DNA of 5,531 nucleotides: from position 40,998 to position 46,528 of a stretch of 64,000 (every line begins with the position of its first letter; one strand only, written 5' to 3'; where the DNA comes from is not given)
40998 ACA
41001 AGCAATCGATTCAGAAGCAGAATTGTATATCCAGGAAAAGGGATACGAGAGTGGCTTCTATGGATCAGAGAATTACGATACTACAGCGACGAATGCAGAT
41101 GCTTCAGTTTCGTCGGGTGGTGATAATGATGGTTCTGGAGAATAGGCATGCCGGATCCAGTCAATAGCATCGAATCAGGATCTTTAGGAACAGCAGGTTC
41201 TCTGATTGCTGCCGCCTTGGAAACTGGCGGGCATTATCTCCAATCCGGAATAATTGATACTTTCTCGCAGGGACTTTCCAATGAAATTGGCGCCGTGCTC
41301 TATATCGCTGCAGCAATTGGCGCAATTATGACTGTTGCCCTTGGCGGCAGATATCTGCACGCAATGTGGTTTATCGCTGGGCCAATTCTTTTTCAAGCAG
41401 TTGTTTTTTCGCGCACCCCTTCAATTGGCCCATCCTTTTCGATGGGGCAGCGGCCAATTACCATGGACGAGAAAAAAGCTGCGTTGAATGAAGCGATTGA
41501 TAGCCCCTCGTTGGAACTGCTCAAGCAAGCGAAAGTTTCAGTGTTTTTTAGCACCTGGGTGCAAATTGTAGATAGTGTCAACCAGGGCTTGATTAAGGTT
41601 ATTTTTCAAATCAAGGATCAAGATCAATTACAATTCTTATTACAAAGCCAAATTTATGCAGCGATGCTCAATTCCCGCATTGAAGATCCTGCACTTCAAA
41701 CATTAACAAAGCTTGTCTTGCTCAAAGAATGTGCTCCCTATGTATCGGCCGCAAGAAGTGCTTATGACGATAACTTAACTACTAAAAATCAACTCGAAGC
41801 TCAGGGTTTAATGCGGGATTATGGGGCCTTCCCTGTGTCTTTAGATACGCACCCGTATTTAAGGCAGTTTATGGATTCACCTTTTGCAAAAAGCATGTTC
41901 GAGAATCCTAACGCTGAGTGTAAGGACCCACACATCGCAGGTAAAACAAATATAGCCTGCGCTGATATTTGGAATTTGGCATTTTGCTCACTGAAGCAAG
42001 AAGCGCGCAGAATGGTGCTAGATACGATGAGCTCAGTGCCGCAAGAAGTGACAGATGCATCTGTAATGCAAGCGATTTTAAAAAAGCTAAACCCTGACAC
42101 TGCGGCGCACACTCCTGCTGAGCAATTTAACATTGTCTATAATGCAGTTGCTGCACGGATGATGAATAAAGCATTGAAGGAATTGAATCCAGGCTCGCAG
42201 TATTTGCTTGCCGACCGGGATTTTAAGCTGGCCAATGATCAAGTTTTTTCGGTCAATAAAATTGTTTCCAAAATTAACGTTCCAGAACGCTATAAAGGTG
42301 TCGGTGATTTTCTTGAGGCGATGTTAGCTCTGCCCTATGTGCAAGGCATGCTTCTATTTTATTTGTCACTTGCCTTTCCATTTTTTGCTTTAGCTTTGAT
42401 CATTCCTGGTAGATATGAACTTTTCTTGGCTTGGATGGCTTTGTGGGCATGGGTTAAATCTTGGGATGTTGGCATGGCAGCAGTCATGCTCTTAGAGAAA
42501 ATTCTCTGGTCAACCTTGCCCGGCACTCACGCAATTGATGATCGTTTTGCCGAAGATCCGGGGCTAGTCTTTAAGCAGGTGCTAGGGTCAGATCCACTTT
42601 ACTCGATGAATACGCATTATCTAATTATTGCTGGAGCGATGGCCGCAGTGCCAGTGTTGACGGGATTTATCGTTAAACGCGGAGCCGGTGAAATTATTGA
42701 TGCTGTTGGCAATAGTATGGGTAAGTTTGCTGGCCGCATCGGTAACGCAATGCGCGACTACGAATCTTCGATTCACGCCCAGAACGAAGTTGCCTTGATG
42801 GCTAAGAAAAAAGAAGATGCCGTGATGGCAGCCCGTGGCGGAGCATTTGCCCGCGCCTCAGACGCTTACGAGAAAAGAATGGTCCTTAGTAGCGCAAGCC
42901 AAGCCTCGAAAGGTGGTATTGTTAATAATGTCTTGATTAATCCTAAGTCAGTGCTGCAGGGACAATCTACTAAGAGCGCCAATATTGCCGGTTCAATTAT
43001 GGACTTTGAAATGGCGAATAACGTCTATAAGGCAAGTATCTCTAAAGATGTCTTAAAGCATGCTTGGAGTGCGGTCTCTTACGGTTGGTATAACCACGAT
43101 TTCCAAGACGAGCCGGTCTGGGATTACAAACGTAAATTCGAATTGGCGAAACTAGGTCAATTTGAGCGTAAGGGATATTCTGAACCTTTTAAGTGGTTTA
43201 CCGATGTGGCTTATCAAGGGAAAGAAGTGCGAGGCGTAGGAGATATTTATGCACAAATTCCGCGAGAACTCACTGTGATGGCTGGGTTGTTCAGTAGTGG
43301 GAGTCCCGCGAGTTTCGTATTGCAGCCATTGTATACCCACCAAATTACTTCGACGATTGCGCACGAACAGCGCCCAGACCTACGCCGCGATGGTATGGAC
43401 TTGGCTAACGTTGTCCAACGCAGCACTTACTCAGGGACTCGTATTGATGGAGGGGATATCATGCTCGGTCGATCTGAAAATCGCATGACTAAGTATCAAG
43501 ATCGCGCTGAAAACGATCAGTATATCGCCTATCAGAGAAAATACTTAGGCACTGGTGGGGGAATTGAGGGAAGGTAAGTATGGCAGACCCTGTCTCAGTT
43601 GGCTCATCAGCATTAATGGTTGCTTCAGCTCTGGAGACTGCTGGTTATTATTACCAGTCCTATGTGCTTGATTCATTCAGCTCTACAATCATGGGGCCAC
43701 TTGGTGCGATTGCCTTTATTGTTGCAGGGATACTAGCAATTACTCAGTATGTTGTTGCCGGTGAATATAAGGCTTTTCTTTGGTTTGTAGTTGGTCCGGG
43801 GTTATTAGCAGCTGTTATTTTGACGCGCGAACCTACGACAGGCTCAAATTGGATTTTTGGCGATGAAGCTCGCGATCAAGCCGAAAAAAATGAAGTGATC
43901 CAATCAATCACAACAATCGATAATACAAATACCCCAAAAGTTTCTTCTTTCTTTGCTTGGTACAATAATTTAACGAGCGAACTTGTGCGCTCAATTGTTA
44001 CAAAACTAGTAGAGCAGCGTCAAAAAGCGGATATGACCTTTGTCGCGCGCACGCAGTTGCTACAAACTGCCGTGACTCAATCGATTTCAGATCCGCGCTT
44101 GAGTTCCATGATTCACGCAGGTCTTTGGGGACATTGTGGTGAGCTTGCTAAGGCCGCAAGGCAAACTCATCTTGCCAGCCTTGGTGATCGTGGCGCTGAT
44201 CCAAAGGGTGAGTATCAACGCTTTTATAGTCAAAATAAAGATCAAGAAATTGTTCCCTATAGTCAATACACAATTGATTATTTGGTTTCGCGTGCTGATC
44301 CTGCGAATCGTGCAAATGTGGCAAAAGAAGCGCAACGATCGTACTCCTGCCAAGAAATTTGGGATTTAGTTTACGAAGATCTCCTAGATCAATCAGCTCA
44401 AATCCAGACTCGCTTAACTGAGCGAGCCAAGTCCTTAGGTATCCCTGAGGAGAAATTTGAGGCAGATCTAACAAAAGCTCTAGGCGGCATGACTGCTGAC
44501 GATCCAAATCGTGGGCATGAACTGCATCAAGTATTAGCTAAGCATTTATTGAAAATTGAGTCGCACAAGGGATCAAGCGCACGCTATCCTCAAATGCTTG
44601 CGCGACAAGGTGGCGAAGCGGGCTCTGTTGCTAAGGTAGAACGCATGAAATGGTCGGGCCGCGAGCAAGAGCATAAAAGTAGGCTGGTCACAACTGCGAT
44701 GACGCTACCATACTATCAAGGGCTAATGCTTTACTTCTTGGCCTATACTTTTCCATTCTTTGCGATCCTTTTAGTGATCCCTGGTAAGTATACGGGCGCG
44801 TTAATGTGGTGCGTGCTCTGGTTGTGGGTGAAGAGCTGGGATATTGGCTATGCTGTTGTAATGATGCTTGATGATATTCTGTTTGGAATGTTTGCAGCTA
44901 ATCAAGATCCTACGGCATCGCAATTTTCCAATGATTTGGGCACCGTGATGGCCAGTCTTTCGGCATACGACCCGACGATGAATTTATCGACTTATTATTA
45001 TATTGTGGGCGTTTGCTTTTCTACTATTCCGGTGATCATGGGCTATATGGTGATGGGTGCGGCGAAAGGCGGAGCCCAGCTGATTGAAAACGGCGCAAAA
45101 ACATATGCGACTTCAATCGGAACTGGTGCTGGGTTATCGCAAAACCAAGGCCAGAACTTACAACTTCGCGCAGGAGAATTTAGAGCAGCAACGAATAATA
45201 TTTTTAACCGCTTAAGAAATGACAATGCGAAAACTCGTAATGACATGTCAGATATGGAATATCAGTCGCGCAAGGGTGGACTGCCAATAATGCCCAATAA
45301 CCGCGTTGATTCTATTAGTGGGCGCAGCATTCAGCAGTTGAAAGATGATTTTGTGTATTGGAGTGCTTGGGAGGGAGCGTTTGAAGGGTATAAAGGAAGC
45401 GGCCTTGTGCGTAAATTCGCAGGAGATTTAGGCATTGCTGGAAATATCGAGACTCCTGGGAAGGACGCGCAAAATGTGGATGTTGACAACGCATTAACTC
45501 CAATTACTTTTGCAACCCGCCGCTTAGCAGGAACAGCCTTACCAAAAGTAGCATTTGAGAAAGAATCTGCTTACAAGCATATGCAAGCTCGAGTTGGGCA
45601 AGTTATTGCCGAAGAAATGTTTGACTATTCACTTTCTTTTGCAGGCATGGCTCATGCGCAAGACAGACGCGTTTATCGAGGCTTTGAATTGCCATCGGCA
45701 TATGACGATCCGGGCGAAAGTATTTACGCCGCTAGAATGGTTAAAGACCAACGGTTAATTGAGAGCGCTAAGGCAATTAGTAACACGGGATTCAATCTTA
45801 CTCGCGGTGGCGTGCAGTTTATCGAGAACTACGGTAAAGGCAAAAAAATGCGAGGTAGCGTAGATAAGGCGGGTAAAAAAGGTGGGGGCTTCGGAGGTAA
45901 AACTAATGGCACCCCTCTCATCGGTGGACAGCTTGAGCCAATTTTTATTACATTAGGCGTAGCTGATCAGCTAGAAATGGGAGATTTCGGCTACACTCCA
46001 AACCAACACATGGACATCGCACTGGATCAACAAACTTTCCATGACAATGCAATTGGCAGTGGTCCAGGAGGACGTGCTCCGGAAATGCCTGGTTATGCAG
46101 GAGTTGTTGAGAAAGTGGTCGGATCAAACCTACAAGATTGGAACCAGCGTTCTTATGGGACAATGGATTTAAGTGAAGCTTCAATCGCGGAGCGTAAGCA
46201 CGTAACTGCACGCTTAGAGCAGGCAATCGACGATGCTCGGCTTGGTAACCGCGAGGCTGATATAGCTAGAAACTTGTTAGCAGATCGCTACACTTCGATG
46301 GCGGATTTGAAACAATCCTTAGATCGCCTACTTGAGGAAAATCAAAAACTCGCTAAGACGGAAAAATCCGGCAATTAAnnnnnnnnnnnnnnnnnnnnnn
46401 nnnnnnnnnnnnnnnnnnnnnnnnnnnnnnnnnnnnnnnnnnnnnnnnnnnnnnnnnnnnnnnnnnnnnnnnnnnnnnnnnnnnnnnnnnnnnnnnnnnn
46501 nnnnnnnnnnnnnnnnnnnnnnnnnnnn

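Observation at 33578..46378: Five tandem paralogous large polytopic membrane proteins (711-932 aa) with a shared architecture and diversified C-terminal domains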

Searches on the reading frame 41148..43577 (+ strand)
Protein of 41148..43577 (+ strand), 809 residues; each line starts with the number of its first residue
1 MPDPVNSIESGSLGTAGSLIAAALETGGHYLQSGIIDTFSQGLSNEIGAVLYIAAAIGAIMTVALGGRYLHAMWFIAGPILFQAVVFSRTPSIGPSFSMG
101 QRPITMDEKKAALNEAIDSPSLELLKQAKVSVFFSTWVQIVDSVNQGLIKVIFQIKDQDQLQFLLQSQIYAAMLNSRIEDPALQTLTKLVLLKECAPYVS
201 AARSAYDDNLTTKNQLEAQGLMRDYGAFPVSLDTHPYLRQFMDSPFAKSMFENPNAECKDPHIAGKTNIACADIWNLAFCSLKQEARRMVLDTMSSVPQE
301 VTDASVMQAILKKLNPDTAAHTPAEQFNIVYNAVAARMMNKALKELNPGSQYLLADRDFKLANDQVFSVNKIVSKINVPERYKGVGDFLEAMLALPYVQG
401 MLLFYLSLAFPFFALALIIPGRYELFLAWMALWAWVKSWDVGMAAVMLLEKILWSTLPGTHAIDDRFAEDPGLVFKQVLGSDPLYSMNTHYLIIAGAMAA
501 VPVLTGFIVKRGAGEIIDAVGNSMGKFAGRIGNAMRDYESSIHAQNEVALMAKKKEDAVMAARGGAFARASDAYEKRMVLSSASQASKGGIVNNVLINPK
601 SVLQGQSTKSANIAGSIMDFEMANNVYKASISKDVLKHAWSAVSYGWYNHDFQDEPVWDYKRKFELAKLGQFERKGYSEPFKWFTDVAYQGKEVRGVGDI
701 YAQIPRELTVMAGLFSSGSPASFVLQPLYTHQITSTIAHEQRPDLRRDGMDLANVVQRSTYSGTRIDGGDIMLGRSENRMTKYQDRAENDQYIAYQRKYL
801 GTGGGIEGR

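Call 4: search_protein_families(library=pfam, proteins=[window:41148-43577:+], max_evalue=1)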
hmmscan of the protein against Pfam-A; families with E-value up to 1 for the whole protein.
window:41148-43577:+ (809 aa): 1 family
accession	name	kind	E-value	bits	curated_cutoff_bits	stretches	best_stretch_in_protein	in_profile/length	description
PF07916.16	TraG_N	-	7.1e-09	35.6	36.1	1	132-526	100-456/462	TraG-like protein, N-terminal region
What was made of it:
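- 41148..43577 (+): Paralog p4 (809 aa). TraG_N E 7e-9, 35.6 bits, covering model positions 100-456 of 462 (call 4).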

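Call 11: search_protein_families(library=ncbifam, proteins=[window:41148-43577:+], max_evalue=1)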
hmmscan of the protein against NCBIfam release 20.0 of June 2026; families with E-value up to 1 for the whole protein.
window:41148-43577:+ (809 aa): 1 family
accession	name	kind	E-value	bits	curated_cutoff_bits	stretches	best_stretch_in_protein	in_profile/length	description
NF009290.0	PRK12650.1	equivalog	0.021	12.7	980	0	491-513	375-397/966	DUF4040 family protein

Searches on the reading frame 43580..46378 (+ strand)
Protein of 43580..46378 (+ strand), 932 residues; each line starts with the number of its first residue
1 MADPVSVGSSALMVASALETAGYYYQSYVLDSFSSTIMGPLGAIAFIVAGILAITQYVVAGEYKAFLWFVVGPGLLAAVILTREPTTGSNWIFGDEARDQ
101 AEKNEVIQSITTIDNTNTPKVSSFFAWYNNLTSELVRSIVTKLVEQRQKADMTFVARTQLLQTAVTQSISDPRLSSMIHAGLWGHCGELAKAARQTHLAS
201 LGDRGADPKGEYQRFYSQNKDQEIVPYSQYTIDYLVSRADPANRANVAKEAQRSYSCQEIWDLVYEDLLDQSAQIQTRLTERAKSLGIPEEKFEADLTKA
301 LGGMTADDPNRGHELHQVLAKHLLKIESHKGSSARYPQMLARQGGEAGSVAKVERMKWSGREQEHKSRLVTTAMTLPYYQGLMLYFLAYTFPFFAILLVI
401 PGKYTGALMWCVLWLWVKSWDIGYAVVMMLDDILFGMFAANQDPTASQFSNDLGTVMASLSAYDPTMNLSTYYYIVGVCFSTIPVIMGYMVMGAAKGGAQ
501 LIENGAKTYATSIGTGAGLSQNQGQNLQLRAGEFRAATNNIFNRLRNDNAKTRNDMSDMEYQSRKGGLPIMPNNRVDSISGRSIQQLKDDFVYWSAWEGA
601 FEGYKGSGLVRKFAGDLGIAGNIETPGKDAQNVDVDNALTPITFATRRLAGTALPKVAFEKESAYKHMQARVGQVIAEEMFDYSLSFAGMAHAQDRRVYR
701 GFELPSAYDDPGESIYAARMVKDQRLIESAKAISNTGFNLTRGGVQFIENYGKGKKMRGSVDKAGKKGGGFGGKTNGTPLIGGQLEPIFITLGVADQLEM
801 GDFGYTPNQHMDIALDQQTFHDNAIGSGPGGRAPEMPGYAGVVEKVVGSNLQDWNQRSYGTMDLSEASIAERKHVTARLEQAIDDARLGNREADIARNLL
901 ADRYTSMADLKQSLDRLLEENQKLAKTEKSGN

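Call 4: search_protein_families(library=pfam, proteins=[window:43580-46378:+], max_evalue=1)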
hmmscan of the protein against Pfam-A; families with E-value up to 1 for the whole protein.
window:43580-46378:+ (932 aa): 2 families
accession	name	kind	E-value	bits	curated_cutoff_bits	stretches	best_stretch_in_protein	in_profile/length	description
PF07916.16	TraG_N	-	9.8e-10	38.4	36.1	1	228-501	177-450/462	TraG-like protein, N-terminal region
PF07264.17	EI24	-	0.48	11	32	1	351-429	92-157/199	Sulfate transporter CysZ/Etoposide-induced protein 2.4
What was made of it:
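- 43580..46378 (+): Paralog p5 (932 aa), longest tail (about 420 aa). TraG_N E 1e-9, 38.4 bits, above the gathering score of 36.1 (call 4).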

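Call 11: search_protein_families(library=ncbifam, proteins=[window:43580-46378:+], max_evalue=1)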
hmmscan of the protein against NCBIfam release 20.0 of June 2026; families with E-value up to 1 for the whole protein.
window:43580-46378:+ (932 aa): 0 families

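Call 60: search_dna_similar(query=window:43580-46378:+, collection=plasmids, mode=protein, max_evalue=0.001, max_rows=15)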
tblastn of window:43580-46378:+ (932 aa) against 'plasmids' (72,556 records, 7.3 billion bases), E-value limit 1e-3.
No match.
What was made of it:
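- Tried and rejected: No match (call 60).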
